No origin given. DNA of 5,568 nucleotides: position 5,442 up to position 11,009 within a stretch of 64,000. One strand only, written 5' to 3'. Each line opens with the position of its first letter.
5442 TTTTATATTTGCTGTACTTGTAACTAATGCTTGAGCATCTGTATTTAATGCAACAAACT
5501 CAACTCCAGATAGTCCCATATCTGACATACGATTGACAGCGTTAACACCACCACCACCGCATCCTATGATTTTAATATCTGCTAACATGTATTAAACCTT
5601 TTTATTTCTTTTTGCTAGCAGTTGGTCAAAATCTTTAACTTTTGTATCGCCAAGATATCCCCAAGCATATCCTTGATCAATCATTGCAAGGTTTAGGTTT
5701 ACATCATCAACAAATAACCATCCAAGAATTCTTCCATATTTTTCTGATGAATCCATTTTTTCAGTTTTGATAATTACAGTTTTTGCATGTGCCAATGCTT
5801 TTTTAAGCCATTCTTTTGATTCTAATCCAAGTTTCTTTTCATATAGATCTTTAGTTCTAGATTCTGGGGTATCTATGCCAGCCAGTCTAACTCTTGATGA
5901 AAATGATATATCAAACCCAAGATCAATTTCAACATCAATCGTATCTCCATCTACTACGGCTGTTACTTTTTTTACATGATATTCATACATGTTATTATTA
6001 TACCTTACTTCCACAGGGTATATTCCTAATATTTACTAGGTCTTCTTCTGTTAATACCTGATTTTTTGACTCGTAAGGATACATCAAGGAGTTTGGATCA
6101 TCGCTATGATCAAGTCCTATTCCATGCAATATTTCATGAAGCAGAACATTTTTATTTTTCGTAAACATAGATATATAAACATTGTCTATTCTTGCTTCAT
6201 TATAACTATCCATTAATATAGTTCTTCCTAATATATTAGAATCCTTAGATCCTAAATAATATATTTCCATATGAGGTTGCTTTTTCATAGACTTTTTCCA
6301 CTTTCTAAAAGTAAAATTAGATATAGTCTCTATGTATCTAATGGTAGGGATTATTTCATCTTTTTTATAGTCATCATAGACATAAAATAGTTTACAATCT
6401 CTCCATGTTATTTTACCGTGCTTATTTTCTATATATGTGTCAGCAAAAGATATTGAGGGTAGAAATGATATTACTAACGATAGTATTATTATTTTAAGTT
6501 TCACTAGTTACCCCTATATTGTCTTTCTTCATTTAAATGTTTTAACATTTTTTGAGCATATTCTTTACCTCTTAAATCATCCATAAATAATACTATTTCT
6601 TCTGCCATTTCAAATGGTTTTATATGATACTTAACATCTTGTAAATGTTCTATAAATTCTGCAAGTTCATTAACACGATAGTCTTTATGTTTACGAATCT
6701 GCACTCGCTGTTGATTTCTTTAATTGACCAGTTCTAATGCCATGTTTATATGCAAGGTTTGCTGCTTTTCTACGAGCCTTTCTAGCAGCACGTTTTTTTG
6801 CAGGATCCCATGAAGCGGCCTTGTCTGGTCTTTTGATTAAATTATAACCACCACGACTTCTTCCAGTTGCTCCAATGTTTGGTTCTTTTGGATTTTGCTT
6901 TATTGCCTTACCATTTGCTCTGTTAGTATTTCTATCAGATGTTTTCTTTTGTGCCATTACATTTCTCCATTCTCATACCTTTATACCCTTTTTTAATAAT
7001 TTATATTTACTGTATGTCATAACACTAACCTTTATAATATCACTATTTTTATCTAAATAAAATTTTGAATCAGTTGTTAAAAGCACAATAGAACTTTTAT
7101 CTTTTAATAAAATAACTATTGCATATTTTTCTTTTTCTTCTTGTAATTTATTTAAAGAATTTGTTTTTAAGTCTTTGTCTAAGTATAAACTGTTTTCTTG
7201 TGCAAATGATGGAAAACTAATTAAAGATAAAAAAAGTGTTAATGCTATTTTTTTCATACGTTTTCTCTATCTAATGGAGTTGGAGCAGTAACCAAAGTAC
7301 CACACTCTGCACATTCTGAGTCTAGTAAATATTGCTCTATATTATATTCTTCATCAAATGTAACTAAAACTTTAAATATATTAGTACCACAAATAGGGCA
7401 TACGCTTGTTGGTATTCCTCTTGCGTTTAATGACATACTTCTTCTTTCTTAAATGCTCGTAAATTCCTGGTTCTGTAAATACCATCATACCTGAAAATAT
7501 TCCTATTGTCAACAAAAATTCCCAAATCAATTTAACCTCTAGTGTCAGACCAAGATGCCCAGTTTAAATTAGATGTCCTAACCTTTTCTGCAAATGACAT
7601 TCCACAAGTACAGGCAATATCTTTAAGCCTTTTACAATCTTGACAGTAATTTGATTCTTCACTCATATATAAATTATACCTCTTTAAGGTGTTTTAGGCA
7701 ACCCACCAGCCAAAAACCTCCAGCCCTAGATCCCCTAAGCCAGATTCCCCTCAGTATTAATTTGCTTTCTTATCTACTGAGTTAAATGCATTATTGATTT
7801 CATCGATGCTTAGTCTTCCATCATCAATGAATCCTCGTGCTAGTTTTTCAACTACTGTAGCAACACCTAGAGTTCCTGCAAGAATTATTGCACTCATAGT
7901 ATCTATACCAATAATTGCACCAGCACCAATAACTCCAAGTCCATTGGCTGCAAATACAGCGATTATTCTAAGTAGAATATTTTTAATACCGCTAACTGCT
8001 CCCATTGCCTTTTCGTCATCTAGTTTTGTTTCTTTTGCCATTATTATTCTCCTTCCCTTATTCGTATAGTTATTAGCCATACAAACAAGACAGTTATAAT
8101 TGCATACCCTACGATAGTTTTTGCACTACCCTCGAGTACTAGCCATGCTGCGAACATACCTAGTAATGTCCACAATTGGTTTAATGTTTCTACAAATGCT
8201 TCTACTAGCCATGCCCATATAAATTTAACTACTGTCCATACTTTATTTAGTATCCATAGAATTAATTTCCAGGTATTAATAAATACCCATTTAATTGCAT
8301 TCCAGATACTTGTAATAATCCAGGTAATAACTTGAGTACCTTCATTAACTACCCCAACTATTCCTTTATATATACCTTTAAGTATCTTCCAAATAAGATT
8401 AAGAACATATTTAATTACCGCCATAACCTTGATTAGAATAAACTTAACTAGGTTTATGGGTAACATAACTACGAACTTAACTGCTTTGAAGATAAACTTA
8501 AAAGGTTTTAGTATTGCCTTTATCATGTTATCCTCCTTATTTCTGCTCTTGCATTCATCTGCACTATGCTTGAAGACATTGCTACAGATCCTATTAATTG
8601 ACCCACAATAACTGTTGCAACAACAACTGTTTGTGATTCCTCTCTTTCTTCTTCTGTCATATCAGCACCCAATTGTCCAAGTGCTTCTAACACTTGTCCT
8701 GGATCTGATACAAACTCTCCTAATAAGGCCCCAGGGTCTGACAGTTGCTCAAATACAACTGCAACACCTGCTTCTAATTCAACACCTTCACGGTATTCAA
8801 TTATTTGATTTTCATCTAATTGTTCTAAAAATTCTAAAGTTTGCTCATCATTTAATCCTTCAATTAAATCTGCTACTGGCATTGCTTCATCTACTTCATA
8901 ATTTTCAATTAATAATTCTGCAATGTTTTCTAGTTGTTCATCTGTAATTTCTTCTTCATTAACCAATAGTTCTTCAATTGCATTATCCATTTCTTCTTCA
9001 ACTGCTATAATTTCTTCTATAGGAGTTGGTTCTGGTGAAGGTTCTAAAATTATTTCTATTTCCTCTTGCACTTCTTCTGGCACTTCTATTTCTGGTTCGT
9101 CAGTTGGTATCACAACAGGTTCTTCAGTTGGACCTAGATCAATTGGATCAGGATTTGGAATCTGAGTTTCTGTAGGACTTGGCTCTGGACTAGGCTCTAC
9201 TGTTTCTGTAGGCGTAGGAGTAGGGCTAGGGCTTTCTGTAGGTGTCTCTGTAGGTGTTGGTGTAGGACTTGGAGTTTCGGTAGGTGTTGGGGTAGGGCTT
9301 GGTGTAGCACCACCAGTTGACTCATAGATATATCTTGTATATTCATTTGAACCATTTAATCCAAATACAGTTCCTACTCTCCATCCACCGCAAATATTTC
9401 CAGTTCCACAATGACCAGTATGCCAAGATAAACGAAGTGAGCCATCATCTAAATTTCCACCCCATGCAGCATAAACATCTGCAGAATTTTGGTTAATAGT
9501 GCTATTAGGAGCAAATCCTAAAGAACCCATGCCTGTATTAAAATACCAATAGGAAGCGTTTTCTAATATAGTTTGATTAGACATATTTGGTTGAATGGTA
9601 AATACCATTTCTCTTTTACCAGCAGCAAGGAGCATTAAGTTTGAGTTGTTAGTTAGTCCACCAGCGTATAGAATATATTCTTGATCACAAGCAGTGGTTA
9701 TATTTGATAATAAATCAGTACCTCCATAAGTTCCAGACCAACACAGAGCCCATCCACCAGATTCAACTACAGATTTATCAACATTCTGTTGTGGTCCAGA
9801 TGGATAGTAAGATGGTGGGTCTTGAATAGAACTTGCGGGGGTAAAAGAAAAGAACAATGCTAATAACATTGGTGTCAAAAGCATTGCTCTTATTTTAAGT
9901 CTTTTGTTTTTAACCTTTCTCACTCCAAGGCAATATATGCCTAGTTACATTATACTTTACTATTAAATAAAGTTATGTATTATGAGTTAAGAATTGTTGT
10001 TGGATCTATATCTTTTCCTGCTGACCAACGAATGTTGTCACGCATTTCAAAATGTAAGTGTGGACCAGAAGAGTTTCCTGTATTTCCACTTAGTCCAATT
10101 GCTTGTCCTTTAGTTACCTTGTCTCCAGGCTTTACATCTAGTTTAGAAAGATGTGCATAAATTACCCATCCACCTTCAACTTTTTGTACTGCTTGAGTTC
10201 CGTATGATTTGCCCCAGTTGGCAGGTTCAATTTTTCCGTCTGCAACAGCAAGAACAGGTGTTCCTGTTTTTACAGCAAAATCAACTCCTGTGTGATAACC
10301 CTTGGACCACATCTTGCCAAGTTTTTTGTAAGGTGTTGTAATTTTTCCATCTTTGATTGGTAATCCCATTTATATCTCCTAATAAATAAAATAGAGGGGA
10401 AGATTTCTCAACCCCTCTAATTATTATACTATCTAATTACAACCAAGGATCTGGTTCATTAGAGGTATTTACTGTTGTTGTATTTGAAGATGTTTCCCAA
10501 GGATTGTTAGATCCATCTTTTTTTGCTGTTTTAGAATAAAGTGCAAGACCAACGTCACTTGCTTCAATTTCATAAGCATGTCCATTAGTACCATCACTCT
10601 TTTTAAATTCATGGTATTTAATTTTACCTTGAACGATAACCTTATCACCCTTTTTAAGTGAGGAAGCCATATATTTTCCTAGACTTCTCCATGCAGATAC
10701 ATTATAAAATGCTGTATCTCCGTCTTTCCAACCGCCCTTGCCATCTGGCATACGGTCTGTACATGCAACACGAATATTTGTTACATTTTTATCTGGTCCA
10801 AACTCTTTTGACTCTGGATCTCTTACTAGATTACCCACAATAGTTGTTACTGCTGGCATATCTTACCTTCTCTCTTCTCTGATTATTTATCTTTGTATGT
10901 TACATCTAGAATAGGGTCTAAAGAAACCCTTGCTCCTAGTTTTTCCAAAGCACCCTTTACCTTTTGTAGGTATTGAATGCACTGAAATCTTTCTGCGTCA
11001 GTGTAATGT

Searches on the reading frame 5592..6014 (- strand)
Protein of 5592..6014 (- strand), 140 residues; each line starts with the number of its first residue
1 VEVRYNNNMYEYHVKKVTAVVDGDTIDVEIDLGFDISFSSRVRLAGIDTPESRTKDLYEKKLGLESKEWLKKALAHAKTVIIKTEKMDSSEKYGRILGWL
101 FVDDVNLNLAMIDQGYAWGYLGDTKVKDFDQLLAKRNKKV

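Call 15: search_protein_families(library=pfam, proteins=[window:5592-6014:-], max_evalue=0.01)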
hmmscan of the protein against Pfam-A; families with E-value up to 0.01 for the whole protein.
window:5592-6014:- (140 aa): 1 family
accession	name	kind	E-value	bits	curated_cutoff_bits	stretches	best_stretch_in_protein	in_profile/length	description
PF00565.23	SNase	-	8.1e-17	62.1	21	1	41-134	1-92/107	Staphylococcal nuclease homologue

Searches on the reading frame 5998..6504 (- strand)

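Call 15: search_protein_families(library=pfam, proteins=[window:5998-6504:-], max_evalue=0.01)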
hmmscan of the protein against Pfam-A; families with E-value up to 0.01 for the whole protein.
window:5998-6504:- (168 aa): 1 family
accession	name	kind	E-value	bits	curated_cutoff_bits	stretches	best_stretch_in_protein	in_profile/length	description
PF00413.30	Peptidase_M10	-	1.5e-08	35.1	24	1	113-161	104-156/159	Matrixin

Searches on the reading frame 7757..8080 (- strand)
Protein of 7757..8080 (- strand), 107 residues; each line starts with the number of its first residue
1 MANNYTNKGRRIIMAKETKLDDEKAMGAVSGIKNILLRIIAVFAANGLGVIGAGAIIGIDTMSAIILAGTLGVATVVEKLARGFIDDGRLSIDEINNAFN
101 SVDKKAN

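Call 65: search_protein_families(library=pfam, proteins=[window:7757-8080:-], max_evalue=0.001)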
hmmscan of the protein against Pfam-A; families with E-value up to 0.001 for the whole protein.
window:7757-8080:- (107 aa): 1 family
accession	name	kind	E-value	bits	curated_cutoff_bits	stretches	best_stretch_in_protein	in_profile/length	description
PF06993.17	DUF1304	-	0.00059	20.3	26.9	1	6-79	20-93/110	Protein of unknown function (DUF1304)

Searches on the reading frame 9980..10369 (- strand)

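Call 65: search_protein_families(library=pfam, proteins=[window:9980-10369:-], max_evalue=0.001)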
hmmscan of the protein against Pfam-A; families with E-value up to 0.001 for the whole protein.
window:9980-10369:- (129 aa): 1 family
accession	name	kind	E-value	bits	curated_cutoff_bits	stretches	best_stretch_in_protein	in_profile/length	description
PF01551.29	Peptidase_M23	-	8e-30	103.3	28.7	1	25-112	2-90/96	Peptidase family M23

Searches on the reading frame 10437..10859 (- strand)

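Call 65: search_protein_families(library=pfam, proteins=[window:10437-10859:-], max_evalue=0.001)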
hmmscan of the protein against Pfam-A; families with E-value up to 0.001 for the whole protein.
window:10437-10859:- (140 aa): 1 family
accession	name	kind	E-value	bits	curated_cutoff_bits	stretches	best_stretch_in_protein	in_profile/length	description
PF00436.31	SSB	-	4.1e-23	81.9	26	1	5-104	4-102/104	Single-strand binding protein family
